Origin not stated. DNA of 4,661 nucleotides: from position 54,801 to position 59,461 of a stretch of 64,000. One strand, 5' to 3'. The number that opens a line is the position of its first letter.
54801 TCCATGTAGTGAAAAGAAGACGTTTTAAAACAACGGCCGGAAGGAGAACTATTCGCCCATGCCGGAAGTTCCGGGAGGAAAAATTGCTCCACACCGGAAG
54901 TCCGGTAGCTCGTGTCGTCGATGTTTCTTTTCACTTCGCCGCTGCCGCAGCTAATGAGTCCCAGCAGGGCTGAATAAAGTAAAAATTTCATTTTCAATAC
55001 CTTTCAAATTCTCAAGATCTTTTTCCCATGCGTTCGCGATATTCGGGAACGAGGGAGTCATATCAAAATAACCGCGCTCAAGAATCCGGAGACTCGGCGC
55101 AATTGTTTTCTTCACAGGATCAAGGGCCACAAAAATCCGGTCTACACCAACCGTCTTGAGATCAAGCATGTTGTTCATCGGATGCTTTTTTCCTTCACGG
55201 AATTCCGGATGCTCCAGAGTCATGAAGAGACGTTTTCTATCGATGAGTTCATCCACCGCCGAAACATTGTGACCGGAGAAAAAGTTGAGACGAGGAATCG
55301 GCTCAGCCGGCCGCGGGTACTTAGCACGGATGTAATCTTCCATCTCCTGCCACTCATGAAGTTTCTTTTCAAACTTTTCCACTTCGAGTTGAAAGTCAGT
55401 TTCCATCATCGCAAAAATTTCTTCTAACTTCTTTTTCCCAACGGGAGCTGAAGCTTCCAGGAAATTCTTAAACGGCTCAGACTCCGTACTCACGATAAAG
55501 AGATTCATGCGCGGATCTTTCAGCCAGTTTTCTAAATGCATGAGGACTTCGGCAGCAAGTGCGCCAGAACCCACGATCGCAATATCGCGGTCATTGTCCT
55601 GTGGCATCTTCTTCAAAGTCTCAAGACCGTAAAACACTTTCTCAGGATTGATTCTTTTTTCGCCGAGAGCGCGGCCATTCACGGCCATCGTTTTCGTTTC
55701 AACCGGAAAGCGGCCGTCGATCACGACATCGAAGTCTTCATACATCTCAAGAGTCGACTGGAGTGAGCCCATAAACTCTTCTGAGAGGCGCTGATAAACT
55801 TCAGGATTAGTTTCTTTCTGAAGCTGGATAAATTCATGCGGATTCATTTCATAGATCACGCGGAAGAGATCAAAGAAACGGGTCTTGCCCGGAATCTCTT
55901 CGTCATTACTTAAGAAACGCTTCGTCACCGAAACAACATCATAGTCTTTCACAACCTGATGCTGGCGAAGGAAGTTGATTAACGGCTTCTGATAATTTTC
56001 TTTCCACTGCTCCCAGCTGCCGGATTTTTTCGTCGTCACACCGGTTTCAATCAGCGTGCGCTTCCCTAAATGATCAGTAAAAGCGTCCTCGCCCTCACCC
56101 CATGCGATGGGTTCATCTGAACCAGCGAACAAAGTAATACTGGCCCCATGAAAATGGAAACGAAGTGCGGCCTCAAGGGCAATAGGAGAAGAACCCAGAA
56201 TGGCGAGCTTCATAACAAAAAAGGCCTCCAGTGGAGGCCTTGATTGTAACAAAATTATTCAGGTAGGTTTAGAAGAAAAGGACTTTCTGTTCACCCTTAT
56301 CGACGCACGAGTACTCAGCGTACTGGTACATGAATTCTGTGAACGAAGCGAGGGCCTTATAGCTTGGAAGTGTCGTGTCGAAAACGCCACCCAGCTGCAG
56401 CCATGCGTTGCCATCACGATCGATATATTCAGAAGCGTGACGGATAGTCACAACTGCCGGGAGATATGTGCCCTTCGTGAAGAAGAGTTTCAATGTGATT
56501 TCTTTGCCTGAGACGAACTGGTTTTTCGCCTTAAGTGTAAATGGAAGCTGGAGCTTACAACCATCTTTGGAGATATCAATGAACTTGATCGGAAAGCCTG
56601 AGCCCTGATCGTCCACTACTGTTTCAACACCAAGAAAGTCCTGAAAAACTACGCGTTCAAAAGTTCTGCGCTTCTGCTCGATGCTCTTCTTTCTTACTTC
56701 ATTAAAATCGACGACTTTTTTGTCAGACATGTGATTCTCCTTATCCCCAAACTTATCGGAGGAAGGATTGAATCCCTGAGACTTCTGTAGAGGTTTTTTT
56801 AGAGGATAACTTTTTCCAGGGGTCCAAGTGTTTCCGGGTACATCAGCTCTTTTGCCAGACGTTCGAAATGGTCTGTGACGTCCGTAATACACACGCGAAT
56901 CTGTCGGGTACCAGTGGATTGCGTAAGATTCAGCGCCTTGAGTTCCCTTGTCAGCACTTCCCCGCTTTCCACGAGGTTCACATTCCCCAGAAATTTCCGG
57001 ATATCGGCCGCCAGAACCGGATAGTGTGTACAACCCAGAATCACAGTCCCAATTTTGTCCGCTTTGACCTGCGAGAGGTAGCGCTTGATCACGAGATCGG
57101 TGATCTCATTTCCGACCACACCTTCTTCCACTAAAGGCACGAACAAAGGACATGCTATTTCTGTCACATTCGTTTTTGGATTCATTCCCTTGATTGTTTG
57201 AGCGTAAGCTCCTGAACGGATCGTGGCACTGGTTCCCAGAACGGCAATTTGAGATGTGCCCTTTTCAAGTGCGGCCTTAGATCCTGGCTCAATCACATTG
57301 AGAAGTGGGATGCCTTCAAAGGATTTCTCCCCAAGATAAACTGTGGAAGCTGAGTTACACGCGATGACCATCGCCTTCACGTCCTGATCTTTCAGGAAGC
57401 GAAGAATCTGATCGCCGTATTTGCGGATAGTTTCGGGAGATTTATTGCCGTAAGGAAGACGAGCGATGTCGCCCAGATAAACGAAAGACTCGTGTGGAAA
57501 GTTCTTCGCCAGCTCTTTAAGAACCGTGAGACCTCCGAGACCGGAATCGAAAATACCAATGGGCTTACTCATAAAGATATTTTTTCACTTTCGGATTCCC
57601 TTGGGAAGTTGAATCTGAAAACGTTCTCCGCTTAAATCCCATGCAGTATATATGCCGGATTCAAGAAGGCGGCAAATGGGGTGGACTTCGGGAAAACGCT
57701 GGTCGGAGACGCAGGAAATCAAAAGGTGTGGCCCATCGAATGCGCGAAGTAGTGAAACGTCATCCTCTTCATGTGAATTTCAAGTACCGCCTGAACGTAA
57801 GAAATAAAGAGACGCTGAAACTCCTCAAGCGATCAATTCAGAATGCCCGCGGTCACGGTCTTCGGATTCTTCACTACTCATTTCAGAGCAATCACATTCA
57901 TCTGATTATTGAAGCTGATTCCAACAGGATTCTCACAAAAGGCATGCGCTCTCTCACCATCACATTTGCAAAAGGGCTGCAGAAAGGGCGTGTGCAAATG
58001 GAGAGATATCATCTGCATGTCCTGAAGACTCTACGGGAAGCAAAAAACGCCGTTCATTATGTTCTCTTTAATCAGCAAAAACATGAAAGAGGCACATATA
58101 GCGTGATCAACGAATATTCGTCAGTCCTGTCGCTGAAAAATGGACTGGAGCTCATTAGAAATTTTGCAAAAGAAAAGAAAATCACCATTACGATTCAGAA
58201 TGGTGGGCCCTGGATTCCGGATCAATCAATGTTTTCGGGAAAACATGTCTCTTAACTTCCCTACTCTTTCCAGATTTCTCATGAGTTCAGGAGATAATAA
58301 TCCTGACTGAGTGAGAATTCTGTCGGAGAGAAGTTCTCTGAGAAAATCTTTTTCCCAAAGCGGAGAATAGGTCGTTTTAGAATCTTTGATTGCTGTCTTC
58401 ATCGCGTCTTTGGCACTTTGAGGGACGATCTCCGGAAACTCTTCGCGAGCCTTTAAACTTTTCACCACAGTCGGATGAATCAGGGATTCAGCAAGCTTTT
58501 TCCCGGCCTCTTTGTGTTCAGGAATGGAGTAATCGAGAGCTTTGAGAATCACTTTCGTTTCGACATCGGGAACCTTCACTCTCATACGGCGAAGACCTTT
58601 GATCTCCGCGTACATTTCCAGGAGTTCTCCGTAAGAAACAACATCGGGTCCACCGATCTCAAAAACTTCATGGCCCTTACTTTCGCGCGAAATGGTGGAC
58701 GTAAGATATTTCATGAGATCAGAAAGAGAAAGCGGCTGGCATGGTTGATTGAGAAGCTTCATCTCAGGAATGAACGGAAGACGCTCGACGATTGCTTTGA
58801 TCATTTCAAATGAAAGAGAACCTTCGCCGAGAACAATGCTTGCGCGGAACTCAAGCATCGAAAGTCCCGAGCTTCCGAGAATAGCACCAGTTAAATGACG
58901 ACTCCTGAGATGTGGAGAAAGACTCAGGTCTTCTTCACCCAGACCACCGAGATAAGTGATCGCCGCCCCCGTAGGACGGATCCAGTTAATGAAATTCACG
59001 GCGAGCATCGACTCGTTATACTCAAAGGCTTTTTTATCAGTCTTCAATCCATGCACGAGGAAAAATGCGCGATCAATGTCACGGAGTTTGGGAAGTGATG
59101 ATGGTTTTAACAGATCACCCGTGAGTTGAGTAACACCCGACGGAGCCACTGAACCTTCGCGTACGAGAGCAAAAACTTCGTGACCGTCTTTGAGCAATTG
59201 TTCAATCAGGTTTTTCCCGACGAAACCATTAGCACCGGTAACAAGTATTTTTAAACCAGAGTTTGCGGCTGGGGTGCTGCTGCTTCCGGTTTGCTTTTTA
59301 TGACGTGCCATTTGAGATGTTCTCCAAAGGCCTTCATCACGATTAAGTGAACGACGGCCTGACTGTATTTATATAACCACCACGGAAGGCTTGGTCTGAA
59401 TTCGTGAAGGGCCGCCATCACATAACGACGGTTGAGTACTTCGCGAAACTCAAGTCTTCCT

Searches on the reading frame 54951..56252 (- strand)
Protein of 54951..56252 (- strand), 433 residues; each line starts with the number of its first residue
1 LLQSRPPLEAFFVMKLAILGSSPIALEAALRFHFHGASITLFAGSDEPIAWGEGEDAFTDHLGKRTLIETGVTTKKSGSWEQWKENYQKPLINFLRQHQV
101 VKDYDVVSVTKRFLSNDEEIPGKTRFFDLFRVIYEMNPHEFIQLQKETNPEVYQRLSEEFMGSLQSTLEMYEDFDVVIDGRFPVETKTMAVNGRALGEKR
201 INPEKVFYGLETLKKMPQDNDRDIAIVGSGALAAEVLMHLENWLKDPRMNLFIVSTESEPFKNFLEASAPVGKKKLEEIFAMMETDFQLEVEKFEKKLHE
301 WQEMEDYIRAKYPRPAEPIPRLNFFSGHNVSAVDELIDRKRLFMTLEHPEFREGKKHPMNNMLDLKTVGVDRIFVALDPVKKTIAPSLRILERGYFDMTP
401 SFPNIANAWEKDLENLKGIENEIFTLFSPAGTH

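Call 60: search_protein_families(library=pfam, proteins=[window:54951-56252:-], max_evalue=0.0001)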
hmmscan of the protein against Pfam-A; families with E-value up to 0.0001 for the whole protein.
window:54951-56252:- (433 aa): 1 family
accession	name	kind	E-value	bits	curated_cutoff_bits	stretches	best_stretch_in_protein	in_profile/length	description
PF00070.33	Pyr_redox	-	5.5e-05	24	22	0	15-73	1-56/82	Pyridine nucleotide-disulphide oxidoreductase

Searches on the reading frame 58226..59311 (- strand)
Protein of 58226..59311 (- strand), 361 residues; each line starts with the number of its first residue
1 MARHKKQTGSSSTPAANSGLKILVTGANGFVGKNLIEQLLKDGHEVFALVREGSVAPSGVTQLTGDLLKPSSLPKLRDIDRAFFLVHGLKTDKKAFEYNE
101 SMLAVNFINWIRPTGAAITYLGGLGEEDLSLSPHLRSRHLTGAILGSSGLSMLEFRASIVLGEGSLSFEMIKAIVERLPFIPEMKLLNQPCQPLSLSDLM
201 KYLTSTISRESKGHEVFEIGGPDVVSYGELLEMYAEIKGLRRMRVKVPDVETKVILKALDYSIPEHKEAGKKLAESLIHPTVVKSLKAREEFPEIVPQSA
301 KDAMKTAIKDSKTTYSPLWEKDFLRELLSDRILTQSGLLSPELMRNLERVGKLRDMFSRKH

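Call 60: search_protein_families(library=pfam, proteins=[window:58226-59311:-], max_evalue=0.0001)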
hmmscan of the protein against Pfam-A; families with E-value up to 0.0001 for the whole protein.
window:58226-59311:- (361 aa): 5 families
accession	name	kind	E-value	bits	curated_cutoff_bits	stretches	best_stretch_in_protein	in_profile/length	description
PF01370.27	Epimerase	-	2.4e-09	37.4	20.9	1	22-107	1-92/240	NAD dependent epimerase/dehydratase family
PF05368.20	NmrA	-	8.9e-08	32.5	27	1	21-84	4-75/298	NmrA-like family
PF13460.12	NAD_binding_10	-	6e-07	29.9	27.2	1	26-94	1-76/184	NAD(P)H-binding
PF16363.11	GDP_Man_Dehyd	-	1.7e-05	24.9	27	1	23-54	1-32/332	GDP-mannose 4,6 dehydratase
PF07993.18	NAD_binding_4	-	2.1e-05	24.3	20.1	1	24-54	1-34/258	Male sterility protein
